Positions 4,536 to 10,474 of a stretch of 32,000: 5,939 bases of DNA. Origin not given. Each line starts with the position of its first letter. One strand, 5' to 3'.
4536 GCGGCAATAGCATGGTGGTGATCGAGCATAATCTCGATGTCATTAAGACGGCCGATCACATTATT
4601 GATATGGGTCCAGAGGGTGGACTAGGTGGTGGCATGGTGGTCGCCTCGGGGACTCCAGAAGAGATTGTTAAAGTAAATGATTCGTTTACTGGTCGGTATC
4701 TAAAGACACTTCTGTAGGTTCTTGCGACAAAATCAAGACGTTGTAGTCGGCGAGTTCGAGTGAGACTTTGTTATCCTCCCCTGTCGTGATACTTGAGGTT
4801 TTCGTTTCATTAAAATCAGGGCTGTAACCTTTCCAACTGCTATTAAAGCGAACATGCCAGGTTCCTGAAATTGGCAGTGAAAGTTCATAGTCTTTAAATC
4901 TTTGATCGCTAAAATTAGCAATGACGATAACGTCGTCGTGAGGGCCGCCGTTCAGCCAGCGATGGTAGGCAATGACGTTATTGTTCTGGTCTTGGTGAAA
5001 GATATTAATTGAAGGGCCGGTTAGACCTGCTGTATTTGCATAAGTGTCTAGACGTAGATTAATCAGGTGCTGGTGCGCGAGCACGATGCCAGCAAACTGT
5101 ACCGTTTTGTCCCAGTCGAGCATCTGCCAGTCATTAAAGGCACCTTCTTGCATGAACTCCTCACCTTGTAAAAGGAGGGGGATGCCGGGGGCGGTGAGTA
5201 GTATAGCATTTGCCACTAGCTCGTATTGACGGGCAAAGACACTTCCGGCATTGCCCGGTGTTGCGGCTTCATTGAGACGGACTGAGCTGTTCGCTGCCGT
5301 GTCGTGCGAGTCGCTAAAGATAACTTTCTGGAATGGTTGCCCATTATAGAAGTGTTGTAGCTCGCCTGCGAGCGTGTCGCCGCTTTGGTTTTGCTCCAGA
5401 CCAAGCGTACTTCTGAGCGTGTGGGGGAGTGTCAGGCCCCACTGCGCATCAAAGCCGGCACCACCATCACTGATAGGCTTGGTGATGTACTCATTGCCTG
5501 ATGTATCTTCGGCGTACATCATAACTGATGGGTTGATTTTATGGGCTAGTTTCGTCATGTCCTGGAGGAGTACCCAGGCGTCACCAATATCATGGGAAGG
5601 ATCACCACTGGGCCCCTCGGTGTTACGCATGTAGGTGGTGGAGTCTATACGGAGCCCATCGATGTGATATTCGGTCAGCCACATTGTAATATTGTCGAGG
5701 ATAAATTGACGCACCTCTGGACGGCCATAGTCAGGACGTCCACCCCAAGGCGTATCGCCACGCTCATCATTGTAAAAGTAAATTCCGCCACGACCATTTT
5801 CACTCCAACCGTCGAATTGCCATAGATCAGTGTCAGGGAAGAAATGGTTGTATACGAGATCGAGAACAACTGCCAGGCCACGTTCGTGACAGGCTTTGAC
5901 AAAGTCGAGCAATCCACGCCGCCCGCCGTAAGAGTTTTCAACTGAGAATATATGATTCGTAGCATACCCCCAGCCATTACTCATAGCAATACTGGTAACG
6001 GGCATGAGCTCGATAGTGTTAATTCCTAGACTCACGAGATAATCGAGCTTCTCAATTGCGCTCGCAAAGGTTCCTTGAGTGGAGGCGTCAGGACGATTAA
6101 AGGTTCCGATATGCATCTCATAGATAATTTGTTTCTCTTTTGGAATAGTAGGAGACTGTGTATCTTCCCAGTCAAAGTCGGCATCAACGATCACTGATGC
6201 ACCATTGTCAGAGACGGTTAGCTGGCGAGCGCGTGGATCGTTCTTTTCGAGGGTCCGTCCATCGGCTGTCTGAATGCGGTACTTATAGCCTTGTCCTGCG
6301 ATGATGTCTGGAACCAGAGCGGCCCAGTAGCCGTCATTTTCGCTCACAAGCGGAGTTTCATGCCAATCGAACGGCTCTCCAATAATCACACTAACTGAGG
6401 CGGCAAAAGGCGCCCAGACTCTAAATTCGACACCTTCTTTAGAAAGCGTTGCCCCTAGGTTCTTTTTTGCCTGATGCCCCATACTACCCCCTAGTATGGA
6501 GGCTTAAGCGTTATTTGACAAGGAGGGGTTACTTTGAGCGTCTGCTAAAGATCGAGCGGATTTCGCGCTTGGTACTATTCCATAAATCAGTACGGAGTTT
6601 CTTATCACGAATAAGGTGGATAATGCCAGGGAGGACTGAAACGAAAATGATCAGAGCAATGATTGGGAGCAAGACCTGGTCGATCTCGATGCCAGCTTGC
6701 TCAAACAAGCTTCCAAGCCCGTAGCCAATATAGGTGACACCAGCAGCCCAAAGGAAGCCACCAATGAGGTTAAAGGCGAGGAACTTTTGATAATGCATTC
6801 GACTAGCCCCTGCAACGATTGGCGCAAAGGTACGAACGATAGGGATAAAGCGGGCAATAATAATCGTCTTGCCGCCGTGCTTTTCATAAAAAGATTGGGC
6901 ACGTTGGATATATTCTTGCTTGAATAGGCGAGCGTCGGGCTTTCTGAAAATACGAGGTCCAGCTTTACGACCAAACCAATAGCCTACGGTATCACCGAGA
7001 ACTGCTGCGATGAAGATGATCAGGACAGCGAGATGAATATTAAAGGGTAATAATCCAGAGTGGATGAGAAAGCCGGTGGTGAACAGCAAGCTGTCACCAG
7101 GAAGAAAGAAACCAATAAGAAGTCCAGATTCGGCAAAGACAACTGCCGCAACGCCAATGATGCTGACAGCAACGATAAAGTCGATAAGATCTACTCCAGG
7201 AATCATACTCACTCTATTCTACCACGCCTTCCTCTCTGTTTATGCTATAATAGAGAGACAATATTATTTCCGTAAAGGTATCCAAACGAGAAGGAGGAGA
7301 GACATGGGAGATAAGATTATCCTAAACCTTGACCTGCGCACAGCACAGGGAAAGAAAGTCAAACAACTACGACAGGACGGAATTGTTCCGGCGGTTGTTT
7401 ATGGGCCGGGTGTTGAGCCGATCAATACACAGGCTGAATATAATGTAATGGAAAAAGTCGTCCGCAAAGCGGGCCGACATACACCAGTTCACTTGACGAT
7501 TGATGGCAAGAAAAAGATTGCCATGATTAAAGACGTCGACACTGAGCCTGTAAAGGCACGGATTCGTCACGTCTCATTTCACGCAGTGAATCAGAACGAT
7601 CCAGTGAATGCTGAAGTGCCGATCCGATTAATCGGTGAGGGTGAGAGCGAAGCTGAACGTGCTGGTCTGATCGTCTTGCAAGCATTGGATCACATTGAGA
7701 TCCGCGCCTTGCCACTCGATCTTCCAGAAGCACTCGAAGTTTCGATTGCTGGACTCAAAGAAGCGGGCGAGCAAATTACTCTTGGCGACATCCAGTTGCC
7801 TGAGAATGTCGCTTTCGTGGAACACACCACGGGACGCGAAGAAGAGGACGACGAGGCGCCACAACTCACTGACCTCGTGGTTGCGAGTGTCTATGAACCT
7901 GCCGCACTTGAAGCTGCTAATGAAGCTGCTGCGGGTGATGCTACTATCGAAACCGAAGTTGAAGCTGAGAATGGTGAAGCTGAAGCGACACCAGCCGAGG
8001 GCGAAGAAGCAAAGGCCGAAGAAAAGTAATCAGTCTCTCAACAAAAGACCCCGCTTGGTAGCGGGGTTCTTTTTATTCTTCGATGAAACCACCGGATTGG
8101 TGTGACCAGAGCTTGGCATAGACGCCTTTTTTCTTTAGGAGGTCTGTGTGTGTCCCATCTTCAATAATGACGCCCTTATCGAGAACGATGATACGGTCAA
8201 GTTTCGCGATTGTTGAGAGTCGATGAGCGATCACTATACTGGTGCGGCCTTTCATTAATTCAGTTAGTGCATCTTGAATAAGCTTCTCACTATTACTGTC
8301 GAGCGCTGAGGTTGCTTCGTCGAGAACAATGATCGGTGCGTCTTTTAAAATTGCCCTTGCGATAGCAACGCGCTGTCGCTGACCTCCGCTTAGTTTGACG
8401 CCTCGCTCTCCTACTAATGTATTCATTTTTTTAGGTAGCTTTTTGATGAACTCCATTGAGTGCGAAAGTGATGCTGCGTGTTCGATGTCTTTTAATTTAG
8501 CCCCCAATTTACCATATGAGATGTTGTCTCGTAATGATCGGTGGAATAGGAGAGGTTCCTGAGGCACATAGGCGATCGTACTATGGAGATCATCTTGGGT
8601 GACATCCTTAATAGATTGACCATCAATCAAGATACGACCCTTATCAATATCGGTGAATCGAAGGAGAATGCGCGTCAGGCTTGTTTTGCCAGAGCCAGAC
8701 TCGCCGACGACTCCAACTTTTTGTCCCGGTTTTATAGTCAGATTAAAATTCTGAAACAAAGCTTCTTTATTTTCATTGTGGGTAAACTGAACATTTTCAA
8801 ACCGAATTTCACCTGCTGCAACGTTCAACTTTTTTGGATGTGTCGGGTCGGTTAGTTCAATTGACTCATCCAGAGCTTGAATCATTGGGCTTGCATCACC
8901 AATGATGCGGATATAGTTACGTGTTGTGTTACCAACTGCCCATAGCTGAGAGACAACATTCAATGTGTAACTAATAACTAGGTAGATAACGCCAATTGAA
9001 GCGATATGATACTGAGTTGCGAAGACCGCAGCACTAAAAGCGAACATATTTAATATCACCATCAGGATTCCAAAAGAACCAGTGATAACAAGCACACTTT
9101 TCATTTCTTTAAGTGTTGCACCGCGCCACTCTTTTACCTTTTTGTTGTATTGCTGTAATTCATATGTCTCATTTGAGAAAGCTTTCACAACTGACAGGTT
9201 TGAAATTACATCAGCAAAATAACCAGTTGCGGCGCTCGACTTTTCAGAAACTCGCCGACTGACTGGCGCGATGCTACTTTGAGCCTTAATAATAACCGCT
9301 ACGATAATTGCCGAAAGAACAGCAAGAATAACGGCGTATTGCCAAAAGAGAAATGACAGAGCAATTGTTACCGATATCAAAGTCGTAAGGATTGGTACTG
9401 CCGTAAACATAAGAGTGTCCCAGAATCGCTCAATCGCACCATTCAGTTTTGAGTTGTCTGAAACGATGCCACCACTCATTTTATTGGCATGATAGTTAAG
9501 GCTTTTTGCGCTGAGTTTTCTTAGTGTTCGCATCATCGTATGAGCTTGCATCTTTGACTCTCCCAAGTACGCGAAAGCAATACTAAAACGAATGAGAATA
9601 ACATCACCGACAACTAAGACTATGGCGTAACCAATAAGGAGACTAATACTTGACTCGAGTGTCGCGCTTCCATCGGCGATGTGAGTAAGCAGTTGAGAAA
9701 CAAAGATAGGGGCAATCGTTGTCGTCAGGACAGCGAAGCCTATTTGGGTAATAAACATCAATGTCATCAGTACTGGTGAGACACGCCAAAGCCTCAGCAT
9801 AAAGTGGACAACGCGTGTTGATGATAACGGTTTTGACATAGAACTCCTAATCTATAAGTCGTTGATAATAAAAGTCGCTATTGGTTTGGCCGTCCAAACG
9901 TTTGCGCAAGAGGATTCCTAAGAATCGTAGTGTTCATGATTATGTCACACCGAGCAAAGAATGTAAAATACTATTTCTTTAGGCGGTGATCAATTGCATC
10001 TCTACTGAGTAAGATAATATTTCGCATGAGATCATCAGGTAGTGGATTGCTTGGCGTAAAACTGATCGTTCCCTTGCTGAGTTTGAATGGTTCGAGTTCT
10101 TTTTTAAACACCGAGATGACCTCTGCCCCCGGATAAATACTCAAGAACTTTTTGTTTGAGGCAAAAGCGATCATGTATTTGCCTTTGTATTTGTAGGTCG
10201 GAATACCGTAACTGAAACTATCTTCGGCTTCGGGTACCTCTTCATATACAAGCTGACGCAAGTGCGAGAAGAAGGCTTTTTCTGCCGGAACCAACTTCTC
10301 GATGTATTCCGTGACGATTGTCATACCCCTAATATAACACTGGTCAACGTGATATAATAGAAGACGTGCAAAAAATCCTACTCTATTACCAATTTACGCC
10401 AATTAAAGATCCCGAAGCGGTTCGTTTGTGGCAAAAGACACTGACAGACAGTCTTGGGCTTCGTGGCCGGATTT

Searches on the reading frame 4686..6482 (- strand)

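Call 94: search_protein_families(library=pfam, proteins=[window:4686-6482:-], max_evalue=0.0001)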
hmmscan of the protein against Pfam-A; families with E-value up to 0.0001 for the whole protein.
window:4686-6482:- (598 aa): 3 families
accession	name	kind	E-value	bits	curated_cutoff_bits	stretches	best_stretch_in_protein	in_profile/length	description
PF00128.31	Alpha-amylase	-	3.3e-27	96.2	22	2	127-215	6-93/446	Alpha amylase, catalytic domain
PF02922.24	CBM_48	-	5.3e-14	52.7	22.4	1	9-83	2-81/83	Carbohydrate-binding module 48 (Isoamylase N-terminal domain)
PF02806.24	Alpha-amylase_C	-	1.3e-12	48.3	21.2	1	497-586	5-93/95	Alpha amylase, C-terminal all-beta domain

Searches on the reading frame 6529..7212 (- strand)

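Call 94: search_protein_families(library=pfam, proteins=[window:6529-7212:-], max_evalue=0.0001)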
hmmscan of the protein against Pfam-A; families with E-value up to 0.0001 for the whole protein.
window:6529-7212:- (227 aa): 1 family
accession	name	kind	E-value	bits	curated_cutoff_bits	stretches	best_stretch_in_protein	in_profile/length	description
PF09335.16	VTT_dom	-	1.1e-25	90.9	33.9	1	37-164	1-122/123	VTT domain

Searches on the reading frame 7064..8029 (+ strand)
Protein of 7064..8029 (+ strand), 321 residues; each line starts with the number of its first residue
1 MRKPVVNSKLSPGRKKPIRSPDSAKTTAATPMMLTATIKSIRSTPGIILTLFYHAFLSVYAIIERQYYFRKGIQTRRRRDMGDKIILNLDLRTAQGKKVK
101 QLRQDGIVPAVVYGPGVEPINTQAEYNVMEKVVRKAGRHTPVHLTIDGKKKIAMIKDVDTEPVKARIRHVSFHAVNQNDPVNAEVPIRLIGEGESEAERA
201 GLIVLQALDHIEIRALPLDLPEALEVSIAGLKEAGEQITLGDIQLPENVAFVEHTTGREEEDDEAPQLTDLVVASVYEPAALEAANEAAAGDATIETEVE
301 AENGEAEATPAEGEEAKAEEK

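Call 94: search_protein_families(library=pfam, proteins=[window:7064-8029:+], max_evalue=0.0001)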
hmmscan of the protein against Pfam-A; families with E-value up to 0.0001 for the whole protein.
window:7064-8029:+ (321 aa): 2 families
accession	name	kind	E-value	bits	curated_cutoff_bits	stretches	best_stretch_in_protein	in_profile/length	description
PF01386.24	Ribosomal_L25p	-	7.5e-18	65.2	23.6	1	87-172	1-82/82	Ribosomal L25p family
PF14693.11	Ribosomal_TL5_C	-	8.4e-17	61.8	27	1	181-276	2-80/84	Ribosomal protein TL5, C-terminal domain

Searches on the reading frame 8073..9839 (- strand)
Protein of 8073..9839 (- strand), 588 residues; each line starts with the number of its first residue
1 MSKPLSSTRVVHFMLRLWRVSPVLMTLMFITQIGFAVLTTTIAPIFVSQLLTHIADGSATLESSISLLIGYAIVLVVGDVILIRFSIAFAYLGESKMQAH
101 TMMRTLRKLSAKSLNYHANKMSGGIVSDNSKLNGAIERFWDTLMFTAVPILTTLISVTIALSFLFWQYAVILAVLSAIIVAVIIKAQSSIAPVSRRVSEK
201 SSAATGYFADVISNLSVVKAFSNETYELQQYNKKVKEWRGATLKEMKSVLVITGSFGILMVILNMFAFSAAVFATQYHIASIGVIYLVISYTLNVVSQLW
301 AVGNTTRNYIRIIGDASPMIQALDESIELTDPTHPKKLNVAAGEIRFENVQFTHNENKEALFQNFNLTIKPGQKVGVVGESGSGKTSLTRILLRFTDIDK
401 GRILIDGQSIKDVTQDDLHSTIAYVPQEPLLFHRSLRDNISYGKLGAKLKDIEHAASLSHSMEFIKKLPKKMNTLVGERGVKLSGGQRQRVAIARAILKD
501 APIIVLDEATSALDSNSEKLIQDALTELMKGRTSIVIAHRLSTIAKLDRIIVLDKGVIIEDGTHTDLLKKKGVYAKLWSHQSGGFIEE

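Call 94: search_protein_families(library=pfam, proteins=[window:8073-9839:-], max_evalue=0.0001)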
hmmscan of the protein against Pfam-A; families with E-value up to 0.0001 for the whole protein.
window:8073-9839:- (588 aa): 3 families
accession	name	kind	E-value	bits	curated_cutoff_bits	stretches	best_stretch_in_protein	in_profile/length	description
PF00005.33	ABC_tran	-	8.1e-33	114.4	25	1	363-511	2-137/137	ABC transporter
PF00664.28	ABC_membrane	-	3.7e-19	69.9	28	1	35-293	10-268/274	ABC transporter transmembrane region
PF02463.25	SMC_N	-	5.1e-08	33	40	1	427-552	135-210/220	RecF/RecN/SMC N terminal domain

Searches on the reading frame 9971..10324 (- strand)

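Call 94: search_protein_families(library=pfam, proteins=[window:9971-10324:-], max_evalue=0.0001)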
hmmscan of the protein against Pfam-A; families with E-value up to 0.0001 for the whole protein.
window:9971-10324:- (117 aa): 1 family
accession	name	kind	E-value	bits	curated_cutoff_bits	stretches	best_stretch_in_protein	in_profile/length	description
PF08818.16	DUF1801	-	6.7e-12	46.1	27.2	1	19-104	5-81/85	Domain of unknown function (DU1801)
